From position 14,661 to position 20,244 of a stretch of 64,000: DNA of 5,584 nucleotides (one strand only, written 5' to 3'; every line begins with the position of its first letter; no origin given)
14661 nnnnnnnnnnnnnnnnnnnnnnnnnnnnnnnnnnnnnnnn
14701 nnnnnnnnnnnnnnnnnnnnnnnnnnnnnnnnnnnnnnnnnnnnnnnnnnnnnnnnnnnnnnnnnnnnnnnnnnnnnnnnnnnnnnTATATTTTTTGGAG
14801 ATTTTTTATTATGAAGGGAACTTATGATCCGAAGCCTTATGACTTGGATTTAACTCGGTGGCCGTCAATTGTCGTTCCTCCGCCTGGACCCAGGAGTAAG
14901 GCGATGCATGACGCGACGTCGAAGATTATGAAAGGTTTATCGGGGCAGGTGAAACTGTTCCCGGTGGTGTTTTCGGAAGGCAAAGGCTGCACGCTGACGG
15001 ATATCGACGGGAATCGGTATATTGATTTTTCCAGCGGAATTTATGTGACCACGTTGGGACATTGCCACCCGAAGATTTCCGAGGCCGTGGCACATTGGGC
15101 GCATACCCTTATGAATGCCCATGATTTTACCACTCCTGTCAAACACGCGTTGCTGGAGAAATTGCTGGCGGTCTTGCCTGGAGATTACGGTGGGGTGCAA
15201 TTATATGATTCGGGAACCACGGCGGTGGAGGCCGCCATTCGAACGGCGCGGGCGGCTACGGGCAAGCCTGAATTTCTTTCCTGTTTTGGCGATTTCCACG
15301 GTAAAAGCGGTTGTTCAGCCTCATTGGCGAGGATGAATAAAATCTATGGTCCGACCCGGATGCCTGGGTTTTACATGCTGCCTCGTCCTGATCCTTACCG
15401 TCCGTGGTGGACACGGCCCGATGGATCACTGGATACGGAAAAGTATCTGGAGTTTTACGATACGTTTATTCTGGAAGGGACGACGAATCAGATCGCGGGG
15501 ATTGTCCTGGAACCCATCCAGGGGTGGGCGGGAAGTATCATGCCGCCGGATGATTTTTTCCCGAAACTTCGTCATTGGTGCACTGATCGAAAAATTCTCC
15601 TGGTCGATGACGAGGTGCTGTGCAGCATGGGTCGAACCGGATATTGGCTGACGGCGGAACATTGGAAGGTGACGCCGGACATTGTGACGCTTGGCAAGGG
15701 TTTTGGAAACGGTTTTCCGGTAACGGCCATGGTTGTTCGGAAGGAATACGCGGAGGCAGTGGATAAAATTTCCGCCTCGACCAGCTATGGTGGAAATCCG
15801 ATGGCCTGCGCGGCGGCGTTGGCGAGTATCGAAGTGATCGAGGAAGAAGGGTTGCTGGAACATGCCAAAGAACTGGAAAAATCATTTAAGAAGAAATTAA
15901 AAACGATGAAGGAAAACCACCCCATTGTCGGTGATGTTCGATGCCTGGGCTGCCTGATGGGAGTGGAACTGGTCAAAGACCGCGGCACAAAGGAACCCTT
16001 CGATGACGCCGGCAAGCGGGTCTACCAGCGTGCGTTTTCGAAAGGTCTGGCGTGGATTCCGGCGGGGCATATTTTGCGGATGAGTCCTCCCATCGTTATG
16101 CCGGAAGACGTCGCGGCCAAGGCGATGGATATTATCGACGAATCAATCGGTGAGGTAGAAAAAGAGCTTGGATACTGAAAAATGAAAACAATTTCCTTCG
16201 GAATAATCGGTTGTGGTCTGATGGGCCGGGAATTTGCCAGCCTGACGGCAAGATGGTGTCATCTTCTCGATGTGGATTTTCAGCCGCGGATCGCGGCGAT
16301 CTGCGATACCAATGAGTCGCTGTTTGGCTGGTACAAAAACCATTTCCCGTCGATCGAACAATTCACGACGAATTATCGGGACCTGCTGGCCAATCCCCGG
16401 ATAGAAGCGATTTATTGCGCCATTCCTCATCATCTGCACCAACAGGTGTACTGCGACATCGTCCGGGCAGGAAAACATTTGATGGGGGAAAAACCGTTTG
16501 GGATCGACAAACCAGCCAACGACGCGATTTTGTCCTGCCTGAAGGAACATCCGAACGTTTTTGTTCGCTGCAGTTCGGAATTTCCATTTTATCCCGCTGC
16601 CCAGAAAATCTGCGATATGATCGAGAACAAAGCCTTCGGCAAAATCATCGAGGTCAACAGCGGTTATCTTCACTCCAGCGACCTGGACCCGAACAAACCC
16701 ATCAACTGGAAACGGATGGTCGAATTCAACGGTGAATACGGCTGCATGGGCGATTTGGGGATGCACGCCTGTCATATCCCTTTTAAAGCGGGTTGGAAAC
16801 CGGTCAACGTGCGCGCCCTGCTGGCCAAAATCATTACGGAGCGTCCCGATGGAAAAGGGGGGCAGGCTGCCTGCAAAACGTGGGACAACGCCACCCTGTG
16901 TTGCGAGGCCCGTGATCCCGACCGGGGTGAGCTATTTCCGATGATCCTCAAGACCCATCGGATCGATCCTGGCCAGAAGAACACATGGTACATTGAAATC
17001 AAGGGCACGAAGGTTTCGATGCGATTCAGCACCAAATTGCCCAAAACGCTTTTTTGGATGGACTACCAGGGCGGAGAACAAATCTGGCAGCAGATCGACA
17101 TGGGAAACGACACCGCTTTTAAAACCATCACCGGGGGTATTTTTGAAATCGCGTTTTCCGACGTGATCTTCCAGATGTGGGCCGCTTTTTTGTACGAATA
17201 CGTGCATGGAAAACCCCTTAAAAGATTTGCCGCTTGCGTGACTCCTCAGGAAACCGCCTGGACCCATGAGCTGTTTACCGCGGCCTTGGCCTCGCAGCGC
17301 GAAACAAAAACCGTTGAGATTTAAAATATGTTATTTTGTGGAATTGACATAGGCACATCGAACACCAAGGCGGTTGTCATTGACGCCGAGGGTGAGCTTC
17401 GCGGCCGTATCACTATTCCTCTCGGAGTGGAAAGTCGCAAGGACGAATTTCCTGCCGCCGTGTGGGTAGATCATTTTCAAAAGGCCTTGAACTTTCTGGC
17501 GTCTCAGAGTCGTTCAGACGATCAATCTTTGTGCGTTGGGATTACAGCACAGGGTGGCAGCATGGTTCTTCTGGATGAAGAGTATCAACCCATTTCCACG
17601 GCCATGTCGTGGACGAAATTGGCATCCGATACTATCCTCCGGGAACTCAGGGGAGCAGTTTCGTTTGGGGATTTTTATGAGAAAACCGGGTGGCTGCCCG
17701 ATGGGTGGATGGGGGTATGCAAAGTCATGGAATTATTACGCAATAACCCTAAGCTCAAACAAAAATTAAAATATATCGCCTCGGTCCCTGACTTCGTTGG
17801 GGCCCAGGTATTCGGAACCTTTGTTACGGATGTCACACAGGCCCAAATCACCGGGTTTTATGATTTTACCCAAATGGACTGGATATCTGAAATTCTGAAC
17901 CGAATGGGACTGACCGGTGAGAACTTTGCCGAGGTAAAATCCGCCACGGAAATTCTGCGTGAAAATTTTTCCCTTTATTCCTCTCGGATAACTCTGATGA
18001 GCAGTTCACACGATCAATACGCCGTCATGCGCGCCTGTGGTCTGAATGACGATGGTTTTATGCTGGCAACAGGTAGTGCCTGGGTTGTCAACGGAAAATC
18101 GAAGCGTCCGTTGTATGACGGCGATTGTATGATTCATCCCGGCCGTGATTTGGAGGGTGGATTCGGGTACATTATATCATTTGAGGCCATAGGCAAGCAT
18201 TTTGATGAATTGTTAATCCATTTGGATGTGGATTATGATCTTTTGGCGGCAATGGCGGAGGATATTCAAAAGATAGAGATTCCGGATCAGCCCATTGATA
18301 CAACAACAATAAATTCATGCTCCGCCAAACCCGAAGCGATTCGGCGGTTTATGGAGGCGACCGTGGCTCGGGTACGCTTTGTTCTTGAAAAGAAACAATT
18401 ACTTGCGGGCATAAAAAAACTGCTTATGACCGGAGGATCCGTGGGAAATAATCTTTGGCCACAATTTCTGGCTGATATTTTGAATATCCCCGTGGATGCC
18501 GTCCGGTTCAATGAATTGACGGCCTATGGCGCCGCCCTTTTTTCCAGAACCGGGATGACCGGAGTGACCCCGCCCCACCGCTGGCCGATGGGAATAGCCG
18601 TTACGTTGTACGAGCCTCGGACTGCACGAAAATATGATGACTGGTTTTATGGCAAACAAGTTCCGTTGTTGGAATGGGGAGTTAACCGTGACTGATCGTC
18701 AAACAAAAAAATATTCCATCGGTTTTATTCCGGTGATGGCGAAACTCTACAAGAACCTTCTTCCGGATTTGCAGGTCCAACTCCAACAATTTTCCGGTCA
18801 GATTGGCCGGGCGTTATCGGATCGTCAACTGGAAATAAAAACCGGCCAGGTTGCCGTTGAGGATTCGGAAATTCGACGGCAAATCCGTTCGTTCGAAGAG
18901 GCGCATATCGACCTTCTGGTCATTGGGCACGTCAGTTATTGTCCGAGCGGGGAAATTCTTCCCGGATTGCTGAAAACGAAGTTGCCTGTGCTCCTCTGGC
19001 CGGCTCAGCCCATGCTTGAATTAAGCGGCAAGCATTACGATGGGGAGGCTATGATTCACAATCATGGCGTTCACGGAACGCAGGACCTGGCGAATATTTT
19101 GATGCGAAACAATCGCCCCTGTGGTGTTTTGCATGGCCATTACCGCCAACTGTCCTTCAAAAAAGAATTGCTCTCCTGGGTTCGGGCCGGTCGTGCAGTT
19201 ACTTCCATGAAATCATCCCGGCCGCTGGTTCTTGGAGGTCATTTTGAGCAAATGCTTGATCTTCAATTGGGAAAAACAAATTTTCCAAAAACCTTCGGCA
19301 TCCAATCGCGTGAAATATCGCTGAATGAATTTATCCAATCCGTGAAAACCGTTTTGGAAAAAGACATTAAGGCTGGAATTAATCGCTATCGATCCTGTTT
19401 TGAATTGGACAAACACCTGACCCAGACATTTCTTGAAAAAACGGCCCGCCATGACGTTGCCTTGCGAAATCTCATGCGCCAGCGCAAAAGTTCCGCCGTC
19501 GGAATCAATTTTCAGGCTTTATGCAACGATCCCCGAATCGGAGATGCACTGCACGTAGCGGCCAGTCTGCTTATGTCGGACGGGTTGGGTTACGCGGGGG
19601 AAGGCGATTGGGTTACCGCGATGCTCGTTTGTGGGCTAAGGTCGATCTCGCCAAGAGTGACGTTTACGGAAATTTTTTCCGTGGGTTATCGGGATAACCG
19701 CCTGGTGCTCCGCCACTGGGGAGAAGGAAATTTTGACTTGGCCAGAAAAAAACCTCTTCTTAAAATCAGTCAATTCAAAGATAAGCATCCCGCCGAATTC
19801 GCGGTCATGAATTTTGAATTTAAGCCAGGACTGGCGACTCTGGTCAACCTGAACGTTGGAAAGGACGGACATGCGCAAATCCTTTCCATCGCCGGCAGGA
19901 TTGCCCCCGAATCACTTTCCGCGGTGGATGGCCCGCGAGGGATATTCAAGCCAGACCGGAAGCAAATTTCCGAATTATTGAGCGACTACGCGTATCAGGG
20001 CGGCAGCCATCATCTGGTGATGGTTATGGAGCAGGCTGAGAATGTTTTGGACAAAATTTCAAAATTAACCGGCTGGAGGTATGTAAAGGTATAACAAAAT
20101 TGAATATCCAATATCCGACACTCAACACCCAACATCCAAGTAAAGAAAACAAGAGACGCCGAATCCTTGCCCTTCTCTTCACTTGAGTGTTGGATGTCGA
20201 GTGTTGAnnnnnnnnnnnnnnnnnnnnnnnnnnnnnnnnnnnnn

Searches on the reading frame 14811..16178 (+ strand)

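Call 5: search_protein_families(library=pfam, proteins=[window:14811-16178:+], max_evalue=0.01)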
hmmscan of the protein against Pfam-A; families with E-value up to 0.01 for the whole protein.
window:14811-16178:+ (455 aa): 1 family
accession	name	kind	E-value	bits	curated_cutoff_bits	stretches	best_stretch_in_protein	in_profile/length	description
PF00202.27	Aminotran_3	-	5.6e-95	318.8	30.5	1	49-444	8-401/403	Aminotransferase class-III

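Call 76: search_protein_families(library=ncbifam, proteins=[window:14811-16178:+], max_evalue=0.00001)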
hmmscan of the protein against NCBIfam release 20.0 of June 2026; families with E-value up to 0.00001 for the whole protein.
window:14811-16178:+ (455 aa): 69 families (the best 25 are shown)
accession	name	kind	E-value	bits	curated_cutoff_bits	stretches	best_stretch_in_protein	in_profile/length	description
NF004426.0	PRK05769.1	equivalog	2.2e-109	366.2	552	1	16-449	4-440/441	acetyl ornithine aminotransferase family protein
NF006228.0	PRK08360.1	equivalog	3.7e-99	332.3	608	1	43-452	16-430/443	aspartate aminotransferase family protein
NF005993.0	PRK08117.1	subfamily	1.7e-94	316.9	574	1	43-451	16-432/433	aspartate aminotransferase family protein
NF004714.0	PRK06058.1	subfamily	1.5e-84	284.2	639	1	19-447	13-445/447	4-aminobutyrate--2-oxoglutarate transaminase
NF006368.0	PRK08593.1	equivalog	7.7e-83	278.6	570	1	43-451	19-434/448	aspartate aminotransferase family protein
TIGR00700.1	GABAtrnsam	equivalog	2.7e-82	276.6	506.65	1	41-445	9-417/420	4-aminobutyrate--2-oxoglutarate transaminase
NF004718.0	PRK06062.1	subfamily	1.1e-79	268.1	472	1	29-451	17-451/454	hypothetical protein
NF045634.1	LeuMetRace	equivalog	4.9e-79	266.1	800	1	44-451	17-429/432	leucine/methionine racemase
TIGR00707.1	argD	subfamily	1.7e-78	264.1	410.05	2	211-445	153-379/381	acetylornithine/succinylornithine family transaminase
NF049939.1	HyAminethphonNHLyPbfA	equivalog_domain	1.9e-78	263.9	525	1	53-448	46-441/442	(R)-1-hydroxy-2-aminoethylphosphonate ammonia-lyase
NF004171.0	PRK05639.1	equivalog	1.3e-77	261.6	639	1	17-447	3-442/457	alanine/serine racemase family protein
NF005376.0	PRK06918.1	equivalog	2e-77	260.5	676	1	39-448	28-443/451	4-aminobutyrate--2-oxoglutarate transaminase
NF002874.0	PRK03244.1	equivalog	1.6e-73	247.8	457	2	212-448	167-394/399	acetylornithine transaminase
NF004755.0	PRK06082.1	equivalog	2.8e-71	240.3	467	1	55-452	59-455/459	aspartate aminotransferase family protein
NF002325.0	PRK01278.1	subfamily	6.4e-69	232.5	372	2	224-451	172-391/395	acetylornithine transaminase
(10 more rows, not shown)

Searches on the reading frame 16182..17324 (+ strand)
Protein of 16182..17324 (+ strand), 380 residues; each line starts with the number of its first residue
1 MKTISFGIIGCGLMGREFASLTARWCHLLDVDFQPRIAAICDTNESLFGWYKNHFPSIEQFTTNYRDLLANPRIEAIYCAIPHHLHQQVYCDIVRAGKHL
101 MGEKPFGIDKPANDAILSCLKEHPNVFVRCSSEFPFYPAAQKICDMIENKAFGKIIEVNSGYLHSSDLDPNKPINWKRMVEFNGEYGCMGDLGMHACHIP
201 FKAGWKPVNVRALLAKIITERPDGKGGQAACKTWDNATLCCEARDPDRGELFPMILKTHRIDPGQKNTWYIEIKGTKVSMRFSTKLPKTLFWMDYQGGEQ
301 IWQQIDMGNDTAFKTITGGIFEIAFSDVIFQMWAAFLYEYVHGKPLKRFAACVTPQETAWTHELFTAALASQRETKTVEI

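Call 5: search_protein_families(library=pfam, proteins=[window:16182-17324:+], max_evalue=0.01)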
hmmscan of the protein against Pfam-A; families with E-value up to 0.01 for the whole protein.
window:16182-17324:+ (380 aa): 2 families
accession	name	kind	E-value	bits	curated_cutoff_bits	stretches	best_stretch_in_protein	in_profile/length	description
PF01408.29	GFO_IDH_MocA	-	2.6e-12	47.9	24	1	5-126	2-115/120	Oxidoreductase family, NAD-binding Rossmann fold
PF22725.1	GFO_IDH_MocA_C3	-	0.00019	21.9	27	1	141-242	2-91/124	GFO/IDH/MocA C-terminal domain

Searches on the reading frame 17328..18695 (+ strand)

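Call 5: search_protein_families(library=pfam, proteins=[window:17328-18695:+], max_evalue=0.01)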
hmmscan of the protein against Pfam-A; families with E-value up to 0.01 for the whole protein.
window:17328-18695:+ (455 aa): 3 families
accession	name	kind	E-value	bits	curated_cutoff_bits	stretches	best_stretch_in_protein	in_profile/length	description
PF00370.27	FGGY_N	-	1.5e-29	103.8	28.8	1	4-211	3-214/245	FGGY family of carbohydrate kinases, N-terminal domain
PF02782.22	FGGY_C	-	1.1e-10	42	27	1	333-404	119-192/198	FGGY family of carbohydrate kinases, C-terminal domain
PF01869.26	BcrAD_BadFG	-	3e-05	24.1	31.5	1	5-251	2-128/271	BadF/BadG/BcrA/BcrD ATPase family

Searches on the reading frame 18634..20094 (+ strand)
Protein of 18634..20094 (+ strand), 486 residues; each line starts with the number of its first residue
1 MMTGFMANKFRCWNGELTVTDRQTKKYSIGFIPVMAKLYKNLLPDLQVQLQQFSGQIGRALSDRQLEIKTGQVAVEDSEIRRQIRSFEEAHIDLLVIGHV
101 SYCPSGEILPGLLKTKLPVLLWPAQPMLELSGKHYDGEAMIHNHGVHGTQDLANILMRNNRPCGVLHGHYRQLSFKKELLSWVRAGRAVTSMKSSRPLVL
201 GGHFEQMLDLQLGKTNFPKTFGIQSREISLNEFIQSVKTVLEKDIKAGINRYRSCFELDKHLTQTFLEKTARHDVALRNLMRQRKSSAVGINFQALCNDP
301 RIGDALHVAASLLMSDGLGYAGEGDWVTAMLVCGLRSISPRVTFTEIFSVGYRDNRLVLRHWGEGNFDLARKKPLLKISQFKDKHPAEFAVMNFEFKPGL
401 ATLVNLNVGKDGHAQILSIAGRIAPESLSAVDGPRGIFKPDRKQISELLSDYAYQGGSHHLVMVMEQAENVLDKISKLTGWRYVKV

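Call 5: search_protein_families(library=pfam, proteins=[window:18634-20094:+], max_evalue=0.01)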
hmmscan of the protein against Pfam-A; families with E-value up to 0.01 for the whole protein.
window:18634-20094:+ (486 aa): 3 families
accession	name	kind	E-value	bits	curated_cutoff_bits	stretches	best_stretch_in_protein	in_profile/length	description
PF24856.1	AraA_central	-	6.3e-16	59.6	24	1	216-335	21-142/148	L-arabinose isomerase central domain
PF11762.14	Arabinose_Iso_C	-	1.5e-06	28.5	25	1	343-480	3-142/144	L-arabinose isomerase C-terminal domain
PF02610.21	AraA_N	-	2.4e-06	27.9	24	1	56-191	27-166/168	L-arabinose isomerase N-terminal domain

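Call 76: search_protein_families(library=ncbifam, proteins=[window:18634-20094:+], max_evalue=0.00001)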
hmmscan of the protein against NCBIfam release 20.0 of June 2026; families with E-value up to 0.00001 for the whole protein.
window:18634-20094:+ (486 aa): 2 families
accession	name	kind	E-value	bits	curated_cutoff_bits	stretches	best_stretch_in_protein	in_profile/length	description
NF002795.0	PRK02929.1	equivalog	1.3e-30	106.6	622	1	48-484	25-473/499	L-arabinose isomerase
NF048012.1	SlpQosIsomSftI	equivalog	2.9e-07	29.6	700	1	73-473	43-430/443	sulfoquinovose isomerase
